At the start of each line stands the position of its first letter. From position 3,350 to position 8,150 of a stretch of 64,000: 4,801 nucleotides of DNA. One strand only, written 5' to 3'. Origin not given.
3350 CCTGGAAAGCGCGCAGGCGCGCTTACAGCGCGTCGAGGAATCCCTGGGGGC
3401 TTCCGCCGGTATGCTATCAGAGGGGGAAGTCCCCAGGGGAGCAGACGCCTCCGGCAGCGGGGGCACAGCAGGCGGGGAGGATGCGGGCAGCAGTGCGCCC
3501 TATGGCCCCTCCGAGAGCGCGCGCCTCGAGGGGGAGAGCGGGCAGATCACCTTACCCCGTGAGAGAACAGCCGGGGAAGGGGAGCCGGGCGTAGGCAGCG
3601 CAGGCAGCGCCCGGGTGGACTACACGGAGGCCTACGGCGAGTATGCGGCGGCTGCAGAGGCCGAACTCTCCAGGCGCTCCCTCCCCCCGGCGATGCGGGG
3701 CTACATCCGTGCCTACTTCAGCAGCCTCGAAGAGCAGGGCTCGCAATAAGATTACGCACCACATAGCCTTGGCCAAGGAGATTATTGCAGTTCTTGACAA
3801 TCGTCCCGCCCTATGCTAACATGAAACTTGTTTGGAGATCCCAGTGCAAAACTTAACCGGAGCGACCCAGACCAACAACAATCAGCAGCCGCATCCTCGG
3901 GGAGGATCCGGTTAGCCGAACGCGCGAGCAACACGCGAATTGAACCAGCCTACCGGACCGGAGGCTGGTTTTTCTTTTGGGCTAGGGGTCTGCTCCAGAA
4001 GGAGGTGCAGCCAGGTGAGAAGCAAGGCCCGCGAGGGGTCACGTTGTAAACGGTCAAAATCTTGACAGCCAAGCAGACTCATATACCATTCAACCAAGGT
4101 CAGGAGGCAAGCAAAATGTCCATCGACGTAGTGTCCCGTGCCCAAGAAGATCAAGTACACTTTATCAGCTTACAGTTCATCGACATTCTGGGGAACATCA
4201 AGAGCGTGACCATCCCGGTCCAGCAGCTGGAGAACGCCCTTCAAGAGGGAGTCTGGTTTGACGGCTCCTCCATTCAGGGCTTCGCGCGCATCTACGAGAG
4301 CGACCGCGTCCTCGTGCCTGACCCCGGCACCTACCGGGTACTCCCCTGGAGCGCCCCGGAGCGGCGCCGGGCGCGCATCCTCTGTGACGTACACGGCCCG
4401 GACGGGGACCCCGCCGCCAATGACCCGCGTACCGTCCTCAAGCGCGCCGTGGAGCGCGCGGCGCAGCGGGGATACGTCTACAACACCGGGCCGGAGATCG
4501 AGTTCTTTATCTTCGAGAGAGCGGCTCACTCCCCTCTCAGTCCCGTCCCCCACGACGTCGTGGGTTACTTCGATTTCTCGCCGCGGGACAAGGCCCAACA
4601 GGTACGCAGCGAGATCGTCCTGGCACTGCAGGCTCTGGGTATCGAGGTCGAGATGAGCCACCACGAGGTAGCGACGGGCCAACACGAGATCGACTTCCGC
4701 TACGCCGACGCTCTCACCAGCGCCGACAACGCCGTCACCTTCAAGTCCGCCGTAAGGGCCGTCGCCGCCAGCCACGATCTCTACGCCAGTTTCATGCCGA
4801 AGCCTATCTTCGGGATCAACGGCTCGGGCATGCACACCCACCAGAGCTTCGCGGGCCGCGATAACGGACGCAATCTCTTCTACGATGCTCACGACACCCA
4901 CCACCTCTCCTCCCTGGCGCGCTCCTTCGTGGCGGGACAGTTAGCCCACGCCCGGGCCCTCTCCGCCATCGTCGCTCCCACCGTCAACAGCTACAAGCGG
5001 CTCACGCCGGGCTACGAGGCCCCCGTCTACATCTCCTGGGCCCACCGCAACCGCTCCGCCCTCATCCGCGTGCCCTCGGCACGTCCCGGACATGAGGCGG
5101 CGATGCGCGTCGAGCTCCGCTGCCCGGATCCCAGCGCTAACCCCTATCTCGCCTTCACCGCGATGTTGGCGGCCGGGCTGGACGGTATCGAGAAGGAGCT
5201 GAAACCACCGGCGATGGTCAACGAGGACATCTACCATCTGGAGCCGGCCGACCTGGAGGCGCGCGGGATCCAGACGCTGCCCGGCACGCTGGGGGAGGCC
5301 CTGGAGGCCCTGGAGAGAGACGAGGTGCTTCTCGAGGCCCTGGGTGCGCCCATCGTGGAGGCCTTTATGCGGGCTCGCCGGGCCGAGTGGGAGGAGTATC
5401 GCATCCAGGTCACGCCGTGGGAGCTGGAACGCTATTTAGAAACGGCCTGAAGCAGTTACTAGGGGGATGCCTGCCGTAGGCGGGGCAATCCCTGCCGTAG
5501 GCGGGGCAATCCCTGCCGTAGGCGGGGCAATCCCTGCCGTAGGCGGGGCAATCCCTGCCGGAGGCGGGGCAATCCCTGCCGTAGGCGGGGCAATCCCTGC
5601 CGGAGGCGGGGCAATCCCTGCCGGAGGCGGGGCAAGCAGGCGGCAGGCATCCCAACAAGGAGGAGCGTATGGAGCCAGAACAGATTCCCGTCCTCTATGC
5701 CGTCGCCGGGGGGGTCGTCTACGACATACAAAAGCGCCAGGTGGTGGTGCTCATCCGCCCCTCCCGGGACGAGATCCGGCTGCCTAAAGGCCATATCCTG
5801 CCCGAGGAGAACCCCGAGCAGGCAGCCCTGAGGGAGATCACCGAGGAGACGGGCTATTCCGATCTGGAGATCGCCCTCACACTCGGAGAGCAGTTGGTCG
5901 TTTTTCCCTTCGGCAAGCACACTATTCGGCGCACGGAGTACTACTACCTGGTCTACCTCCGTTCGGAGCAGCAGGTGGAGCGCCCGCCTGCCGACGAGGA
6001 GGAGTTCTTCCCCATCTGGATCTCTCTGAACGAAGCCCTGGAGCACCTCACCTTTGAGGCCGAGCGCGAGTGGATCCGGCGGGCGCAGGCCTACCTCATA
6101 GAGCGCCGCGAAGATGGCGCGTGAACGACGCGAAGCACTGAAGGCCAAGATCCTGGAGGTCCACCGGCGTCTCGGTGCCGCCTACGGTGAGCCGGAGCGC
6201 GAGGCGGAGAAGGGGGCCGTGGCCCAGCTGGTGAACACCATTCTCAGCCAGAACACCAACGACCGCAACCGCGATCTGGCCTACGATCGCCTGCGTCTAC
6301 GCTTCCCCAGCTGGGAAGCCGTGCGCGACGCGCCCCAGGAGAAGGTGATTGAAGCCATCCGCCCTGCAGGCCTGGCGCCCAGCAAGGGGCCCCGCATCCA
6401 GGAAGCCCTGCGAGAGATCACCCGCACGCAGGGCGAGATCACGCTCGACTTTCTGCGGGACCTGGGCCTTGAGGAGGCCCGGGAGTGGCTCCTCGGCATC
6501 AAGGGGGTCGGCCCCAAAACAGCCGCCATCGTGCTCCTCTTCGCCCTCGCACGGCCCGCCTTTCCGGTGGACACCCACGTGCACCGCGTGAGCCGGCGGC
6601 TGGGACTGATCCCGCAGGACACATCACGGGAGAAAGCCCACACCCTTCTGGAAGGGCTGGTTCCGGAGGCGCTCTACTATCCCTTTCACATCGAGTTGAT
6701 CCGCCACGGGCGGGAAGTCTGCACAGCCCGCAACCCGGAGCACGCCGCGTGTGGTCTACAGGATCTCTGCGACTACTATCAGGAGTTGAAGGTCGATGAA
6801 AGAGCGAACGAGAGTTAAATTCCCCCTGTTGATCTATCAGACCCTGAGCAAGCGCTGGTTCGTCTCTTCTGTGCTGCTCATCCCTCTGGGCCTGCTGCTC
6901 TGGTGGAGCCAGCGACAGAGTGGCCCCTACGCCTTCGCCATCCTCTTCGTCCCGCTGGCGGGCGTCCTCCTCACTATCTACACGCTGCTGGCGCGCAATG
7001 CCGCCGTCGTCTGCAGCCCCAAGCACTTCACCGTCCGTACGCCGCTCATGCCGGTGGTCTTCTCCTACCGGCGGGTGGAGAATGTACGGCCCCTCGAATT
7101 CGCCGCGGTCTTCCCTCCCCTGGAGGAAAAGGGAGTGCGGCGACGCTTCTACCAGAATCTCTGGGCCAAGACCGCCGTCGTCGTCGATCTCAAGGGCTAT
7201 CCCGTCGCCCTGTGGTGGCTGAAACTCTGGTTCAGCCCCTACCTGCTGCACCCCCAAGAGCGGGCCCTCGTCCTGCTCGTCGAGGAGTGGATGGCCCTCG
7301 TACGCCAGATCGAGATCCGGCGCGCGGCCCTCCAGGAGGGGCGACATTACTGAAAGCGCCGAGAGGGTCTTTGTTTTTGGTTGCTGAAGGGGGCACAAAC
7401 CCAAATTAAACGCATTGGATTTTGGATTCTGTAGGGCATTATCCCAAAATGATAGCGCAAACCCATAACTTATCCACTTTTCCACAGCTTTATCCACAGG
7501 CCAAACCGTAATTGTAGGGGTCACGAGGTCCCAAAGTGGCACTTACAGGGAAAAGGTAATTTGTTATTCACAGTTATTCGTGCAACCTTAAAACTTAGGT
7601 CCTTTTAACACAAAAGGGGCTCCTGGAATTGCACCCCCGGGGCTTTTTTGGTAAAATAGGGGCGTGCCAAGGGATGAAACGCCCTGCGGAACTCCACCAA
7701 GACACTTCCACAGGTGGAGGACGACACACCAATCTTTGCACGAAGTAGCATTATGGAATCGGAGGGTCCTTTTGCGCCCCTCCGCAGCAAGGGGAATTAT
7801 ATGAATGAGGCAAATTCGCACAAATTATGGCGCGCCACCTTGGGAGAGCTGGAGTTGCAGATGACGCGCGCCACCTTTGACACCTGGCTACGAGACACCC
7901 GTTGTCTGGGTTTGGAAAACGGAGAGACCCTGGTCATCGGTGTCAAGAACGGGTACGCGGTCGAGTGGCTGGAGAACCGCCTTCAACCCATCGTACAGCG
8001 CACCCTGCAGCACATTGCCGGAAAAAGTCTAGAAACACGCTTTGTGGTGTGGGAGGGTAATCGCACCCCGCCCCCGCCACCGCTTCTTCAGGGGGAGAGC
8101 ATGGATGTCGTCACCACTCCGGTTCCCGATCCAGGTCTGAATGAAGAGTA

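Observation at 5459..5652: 21-bp x 8 tandem repeat bracketed by a 12-bp inverted repeat in the promoter/5' UTR region of the NUDIX-nth operon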

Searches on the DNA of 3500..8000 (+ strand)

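Call 7: search_rna_families(source=window, start=3500, end=8000, threshold=evalue, max_evalue=1)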
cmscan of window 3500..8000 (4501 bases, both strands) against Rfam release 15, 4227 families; matches with E-value up to 1: 0.
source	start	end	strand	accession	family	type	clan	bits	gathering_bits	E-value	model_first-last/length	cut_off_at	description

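Call 50: search_dna_similar(query=window:5451-5668:+, collection=plasmids, mode=distant, max_evalue=0.001, max_rows=10)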
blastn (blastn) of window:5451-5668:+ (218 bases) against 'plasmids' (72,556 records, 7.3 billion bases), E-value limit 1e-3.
No match.

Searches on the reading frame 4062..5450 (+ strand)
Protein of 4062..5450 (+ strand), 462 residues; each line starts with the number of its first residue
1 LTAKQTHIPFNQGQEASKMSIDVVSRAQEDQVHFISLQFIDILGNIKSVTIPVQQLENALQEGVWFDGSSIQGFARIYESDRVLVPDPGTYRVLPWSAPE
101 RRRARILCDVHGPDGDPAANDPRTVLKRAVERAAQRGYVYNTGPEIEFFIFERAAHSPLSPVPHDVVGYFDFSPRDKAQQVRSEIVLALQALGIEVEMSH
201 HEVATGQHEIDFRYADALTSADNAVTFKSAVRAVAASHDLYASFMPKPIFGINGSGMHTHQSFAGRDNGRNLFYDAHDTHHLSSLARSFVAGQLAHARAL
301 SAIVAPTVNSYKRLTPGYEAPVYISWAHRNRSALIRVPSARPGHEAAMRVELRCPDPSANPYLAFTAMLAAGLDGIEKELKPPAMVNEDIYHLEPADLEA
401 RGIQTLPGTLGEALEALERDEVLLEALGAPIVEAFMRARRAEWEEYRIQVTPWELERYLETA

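Call 12: find_encoding_contigs(protein=window:4062-5450:+, flank=6000, max_places=10)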
Protein window:4062-5450:+ (462 aa): no gene with exactly this product is on record in the collection.

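Call 13: find_encoding_contigs(protein=window:4116-5450:+, flank=6000, max_places=10)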
Protein window:4116-5450:+ (444 aa): 1 contig read that carries it; 1 place shown.
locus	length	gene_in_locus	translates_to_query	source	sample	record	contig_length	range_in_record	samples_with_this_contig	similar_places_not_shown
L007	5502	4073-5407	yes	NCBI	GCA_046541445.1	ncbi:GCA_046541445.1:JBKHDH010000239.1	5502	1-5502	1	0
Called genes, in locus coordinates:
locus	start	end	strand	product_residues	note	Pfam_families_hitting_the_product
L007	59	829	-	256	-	-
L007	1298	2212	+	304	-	PF12679:ABC2_membrane_2, PF12698:ABC2_membrane_3 (weak)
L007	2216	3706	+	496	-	-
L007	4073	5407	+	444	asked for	PF03951:Gln-synt_N, PF00120:Gln-synt_C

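Call 51: search_protein_families(library=ncbifam, proteins=[window:4116-5450:+], max_evalue=0.001)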
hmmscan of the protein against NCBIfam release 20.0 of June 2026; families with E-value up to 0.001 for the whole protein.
window:4116-5450:+ (444 aa): 5 families
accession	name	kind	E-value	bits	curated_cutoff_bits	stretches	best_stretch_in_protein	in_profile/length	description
TIGR00653.1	GlnA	equivalog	2.4e-163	544.1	429.15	1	5-441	3-461/462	type I glutamate--ammonia ligase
TIGR03105.1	gln_synth_III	equivalog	8.1e-110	367.3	469.6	1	8-442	4-435/435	type III glutamate--ammonia ligase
NF045547.1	GGputSyn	equivalog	2.3e-107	359.5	650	1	4-435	4-437/438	gamma-glutamylputrescine synthetase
NF007006.0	PRK09469.1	equivalog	4.4e-94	315.7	845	2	149-440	178-466/469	glutamate--ammonia ligase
NF041605.1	gln_syn_GlnII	equivalog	1.2e-11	44.3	500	1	38-347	26-321/333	glutamine synthetase GlnII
